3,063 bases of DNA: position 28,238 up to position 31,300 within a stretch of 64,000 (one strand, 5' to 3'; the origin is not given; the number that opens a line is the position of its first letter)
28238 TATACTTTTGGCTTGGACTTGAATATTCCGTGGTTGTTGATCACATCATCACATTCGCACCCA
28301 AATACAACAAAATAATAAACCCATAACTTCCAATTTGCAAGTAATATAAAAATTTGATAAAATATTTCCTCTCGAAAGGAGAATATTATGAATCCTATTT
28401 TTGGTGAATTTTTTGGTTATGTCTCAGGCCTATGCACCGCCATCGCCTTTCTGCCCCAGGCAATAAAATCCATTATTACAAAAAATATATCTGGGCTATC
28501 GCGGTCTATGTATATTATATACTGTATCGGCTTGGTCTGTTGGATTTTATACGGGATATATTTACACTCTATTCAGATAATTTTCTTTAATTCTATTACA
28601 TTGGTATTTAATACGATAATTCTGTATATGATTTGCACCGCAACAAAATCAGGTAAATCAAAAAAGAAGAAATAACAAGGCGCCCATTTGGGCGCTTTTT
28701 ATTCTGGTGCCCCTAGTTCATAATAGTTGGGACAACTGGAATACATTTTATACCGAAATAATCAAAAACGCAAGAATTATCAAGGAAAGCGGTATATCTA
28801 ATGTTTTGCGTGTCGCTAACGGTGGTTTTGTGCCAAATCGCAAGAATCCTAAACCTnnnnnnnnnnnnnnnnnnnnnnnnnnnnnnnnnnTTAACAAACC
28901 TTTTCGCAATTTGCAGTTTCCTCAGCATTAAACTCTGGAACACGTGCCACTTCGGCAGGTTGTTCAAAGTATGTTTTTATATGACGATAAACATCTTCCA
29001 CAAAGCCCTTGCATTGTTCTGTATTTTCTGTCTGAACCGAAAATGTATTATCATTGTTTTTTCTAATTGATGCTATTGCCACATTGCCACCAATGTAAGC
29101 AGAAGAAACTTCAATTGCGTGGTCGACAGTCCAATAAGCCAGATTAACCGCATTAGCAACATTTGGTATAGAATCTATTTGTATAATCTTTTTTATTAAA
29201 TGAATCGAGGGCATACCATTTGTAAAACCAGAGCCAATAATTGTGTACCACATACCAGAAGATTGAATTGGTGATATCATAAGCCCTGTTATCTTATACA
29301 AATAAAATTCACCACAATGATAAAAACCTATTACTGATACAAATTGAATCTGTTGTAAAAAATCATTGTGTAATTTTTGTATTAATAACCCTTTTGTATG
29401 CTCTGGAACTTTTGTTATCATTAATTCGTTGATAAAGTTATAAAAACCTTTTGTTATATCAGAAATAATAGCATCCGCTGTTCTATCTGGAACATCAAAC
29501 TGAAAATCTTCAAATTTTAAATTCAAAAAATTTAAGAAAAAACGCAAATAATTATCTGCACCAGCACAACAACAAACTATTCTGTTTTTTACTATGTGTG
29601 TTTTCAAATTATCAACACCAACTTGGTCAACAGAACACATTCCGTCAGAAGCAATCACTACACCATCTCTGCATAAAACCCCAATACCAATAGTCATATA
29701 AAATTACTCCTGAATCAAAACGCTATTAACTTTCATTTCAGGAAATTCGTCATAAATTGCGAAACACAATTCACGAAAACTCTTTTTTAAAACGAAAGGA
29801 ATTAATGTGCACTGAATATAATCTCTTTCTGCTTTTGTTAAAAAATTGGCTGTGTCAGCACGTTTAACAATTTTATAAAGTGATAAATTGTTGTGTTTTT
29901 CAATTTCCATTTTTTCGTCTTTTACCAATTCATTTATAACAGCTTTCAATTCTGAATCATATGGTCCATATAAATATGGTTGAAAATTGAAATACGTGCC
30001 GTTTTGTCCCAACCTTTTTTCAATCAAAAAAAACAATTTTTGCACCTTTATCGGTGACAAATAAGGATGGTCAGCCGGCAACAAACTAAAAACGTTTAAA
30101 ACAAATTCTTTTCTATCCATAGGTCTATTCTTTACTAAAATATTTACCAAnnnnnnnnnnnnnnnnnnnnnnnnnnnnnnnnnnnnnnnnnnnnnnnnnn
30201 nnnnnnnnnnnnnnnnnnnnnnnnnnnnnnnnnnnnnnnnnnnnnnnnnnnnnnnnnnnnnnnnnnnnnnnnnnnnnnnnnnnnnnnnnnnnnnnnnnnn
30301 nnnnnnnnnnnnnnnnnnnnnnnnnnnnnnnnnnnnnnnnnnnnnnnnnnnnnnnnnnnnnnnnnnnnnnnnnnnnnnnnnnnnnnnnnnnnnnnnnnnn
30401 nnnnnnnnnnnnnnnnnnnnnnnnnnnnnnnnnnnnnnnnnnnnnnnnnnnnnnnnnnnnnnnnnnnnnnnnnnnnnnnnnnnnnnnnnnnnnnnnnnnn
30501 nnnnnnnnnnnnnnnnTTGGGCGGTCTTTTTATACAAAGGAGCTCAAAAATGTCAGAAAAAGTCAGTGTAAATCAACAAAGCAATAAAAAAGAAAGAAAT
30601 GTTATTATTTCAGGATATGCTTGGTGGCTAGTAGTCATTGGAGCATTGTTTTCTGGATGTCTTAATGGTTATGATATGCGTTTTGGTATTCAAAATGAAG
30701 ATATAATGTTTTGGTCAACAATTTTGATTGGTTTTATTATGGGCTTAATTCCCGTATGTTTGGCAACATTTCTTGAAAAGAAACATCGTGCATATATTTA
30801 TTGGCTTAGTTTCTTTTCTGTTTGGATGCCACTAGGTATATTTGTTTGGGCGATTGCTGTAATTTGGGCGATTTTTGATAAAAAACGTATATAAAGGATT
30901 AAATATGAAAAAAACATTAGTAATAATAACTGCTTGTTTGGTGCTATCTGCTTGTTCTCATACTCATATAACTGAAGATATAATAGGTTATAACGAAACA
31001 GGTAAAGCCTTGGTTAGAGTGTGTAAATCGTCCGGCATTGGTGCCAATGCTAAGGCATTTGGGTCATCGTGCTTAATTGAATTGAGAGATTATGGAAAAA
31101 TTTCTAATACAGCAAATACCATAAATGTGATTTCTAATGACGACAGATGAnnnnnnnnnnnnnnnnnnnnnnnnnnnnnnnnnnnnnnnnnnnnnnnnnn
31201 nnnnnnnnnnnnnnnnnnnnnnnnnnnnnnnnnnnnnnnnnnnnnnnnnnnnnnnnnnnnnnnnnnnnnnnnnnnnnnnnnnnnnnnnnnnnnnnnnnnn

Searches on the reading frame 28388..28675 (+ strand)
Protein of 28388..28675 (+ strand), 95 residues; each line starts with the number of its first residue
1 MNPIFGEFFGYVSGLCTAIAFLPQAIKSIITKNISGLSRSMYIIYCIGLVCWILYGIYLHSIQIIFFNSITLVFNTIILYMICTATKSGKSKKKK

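Call 11: search_protein_families(library=pfam, proteins=[window:28388-28675:+], max_evalue=0.01)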
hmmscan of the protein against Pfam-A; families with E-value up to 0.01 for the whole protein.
window:28388-28675:+ (95 aa): 2 families
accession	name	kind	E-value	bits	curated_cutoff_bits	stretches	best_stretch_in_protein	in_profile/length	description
PF04193.19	PQ-loop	-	4.3e-09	36.4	22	1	6-60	2-56/61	PQ loop repeat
PF03083.21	MtN3_slv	-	7.9e-06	26.3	23.7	1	19-85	16-82/87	Sugar efflux transporter for intercellular exchange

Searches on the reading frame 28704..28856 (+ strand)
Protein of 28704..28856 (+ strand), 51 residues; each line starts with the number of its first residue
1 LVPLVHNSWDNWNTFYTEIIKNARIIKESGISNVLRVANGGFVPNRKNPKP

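Call 40: find_homologous_proteins(query=window:28704-28856:+, max_evalue=10)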
Query window:28704-28856:+ (51 aa): 4 proteins with E <= 10 among 4 candidates.
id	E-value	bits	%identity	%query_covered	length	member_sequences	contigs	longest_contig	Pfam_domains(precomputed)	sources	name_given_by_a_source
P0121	3.9e-20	88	78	100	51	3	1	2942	-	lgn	-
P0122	2.8e-16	76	83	82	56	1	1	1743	-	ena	-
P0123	1.1e-15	74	77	86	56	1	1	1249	-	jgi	jgi:hypothetical protein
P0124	2.7e-12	63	62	88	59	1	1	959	-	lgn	-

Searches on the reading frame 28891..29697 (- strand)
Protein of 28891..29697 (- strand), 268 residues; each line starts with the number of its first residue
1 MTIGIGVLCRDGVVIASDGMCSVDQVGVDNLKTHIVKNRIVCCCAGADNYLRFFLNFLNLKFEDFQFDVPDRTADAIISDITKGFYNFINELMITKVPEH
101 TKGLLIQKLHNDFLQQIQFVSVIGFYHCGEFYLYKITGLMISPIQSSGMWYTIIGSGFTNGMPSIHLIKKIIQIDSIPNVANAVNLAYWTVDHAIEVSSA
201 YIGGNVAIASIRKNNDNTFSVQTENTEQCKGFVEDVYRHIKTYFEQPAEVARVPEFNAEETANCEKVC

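Call 10: search_protein_families(library=pfam, proteins=[window:28891-29697:-], max_evalue=0.01)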
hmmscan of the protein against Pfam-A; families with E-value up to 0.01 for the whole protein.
window:28891-29697:- (268 aa): 1 family
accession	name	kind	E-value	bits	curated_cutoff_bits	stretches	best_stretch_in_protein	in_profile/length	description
PF00227.31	Proteasome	-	0.00017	21.8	22.4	1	5-67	8-73/189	Proteasome subunit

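Call 105: search_protein_families(library=padloc, proteins=[window:28891-29697:-], max_evalue=0.001)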
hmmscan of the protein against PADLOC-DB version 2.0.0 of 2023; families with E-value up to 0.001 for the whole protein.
window:28891-29697:- (268 aa): 0 families

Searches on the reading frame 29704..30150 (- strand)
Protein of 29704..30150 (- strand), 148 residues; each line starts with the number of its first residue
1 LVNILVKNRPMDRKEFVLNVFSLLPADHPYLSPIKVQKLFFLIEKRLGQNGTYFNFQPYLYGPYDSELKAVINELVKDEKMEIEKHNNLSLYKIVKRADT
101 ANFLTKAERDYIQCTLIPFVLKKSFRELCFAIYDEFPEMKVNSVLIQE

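Call 10: search_protein_families(library=pfam, proteins=[window:29704-30150:-], max_evalue=0.01)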
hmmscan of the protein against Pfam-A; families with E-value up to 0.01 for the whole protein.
window:29704-30150:- (148 aa): 0 families

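Call 105: search_protein_families(library=padloc, proteins=[window:29704-30150:-], max_evalue=0.001)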
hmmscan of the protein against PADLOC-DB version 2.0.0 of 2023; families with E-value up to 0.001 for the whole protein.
window:29704-30150:- (148 aa): 2 families
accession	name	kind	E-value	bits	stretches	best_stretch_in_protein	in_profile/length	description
PDLC04505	PDC-M19A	-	4.8e-11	40.6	1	21-147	9-128/294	-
PDLC02990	DarG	-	4e-07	27.8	1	24-90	175-237/329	-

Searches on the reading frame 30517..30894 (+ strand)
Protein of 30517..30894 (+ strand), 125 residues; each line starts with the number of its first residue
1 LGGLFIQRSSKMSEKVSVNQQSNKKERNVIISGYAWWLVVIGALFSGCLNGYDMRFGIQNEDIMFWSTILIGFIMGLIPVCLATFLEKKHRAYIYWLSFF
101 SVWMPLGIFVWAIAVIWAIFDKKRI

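Call 10: search_protein_families(library=pfam, proteins=[window:30517-30894:+], max_evalue=0.01)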
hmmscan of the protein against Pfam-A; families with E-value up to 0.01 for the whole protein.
window:30517-30894:+ (125 aa): 2 families
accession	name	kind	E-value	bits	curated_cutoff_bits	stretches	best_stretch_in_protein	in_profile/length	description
PF20563.3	DUF6773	-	0.003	17.9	27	1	5-86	61-143/163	Family of unknown function (DUF6773)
PF04114.19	Gaa1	-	0.0051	16.4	28.6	1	12-115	279-391/497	Gaa1-like, GPI transamidase component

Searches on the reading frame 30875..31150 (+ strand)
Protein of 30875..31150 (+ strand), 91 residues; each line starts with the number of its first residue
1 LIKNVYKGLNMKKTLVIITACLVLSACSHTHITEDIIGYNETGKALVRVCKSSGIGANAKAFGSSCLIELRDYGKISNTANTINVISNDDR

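Call 10: search_protein_families(library=pfam, proteins=[window:30875-31150:+], max_evalue=0.01)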
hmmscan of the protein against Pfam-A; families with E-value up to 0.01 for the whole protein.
window:30875-31150:+ (91 aa): 1 family
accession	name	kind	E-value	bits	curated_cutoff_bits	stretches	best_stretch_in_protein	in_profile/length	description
PF08139.17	LPAM_1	-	0.0046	17.8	20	1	11-28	1-18/18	Prokaryotic membrane lipoprotein lipid attachment site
